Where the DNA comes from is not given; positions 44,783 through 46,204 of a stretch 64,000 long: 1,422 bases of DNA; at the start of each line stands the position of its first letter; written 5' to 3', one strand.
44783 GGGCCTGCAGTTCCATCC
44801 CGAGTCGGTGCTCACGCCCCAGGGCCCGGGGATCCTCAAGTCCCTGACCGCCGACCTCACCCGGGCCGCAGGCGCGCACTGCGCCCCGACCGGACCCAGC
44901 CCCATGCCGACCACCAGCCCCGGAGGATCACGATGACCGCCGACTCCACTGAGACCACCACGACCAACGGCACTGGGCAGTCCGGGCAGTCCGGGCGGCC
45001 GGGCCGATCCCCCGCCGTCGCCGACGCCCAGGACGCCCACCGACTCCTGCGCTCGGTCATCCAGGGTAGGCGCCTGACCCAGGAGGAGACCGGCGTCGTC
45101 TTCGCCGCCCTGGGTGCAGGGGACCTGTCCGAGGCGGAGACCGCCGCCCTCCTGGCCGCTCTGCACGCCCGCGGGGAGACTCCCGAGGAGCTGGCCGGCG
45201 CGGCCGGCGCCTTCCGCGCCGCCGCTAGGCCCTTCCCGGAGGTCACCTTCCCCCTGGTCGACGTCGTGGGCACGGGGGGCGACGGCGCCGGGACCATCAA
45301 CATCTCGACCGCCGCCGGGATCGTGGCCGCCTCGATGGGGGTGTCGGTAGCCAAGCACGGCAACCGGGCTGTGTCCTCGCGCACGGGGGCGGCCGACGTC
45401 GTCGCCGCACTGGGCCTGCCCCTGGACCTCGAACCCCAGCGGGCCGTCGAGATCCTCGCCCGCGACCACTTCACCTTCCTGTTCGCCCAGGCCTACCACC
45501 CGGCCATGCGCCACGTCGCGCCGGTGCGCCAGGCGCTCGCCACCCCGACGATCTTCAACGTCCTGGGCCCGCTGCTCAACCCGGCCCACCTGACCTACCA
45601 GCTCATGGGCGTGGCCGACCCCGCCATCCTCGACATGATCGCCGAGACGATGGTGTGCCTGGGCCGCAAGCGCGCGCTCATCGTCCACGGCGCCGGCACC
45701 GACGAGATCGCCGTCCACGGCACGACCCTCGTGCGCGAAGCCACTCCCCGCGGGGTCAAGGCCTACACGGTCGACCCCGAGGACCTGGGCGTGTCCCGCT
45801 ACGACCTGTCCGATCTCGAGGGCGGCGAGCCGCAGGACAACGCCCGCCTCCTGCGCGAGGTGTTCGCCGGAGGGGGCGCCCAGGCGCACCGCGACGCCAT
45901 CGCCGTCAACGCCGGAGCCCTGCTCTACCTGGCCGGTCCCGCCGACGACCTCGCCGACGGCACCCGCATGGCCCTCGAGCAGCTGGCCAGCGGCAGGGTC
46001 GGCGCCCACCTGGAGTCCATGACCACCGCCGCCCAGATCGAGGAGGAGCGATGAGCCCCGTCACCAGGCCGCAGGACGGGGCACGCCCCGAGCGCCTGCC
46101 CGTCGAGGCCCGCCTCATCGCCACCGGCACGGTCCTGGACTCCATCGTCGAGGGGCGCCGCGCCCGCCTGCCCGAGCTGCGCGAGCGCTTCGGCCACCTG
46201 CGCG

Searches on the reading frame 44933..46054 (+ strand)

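Call 7: search_protein_families(library=pfam, proteins=[window:44933-46054:+])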
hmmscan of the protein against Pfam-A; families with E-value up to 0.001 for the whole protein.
window:44933-46054:+ (373 aa): 2 families
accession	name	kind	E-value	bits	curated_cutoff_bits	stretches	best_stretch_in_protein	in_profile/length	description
PF00591.27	Glycos_transf_3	-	3.8e-91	305.7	27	1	107-355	3-251/253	Glycosyl transferase family, a/b domain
PF02885.22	Glycos_trans_3N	-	6.5e-16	58.3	26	1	38-98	3-63/63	Glycosyl transferase family, helical bundle domain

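Call 53: search_protein_families(library=ncbifam, proteins=[window:44933-46054:+])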
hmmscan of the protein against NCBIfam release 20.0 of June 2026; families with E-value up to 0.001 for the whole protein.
window:44933-46054:+ (373 aa): 11 families
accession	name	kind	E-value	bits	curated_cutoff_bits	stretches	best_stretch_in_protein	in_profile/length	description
TIGR01245.1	trpD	equivalog_domain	3.8e-113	378.1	199.05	1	40-364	2-328/330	anthranilate phosphoribosyltransferase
NF011201.0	PRK14607.1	equivalog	1.4e-103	347.4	670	1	34-367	194-528/534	bifunctional anthranilate synthase component II/anthranilate phosphoribosyltransferase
NF007073.0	PRK09522.1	equivalog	5.3e-85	286.4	738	1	36-356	201-520/531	bifunctional anthranilate synthase glutamate amidotransferase component TrpG/anthranilate phosphoribosyltransferase TrpD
NF006564.0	PRK09071.1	equivalog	4.3e-22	78.5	257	1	44-256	26-237/335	glycosyl transferase family protein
NF005635.0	PRK07394.1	equivalog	1.9e-18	66.8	287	1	45-367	19-344/348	hypothetical protein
NF006005.0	PRK08136.1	equivalog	2.9e-13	49.8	185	1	44-275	16-249/314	DNA-binding protein YbiB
TIGR03327.1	AMP_phos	equivalog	4.8e-08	32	535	1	31-160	83-210/500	AMP phosphorylase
TIGR02645.1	ARCH_P_rylase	hypoth_equivalog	2.2e-07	29.7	434.6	1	31-160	82-209/493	putative thymidine phosphorylase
NF003338.0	PRK04350.1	subfamily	2.3e-07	29.5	434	1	30-161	87-216/502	thymidine phosphorylase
NF004490.0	PRK05820.1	equivalog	4.2e-06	25.7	269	1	34-200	4-171/439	thymidine phosphorylase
TIGR02644.1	Y_phosphoryl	subfamily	1.3e-05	24.2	409.05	1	43-186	9-151/417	pyrimidine-nucleoside phosphorylase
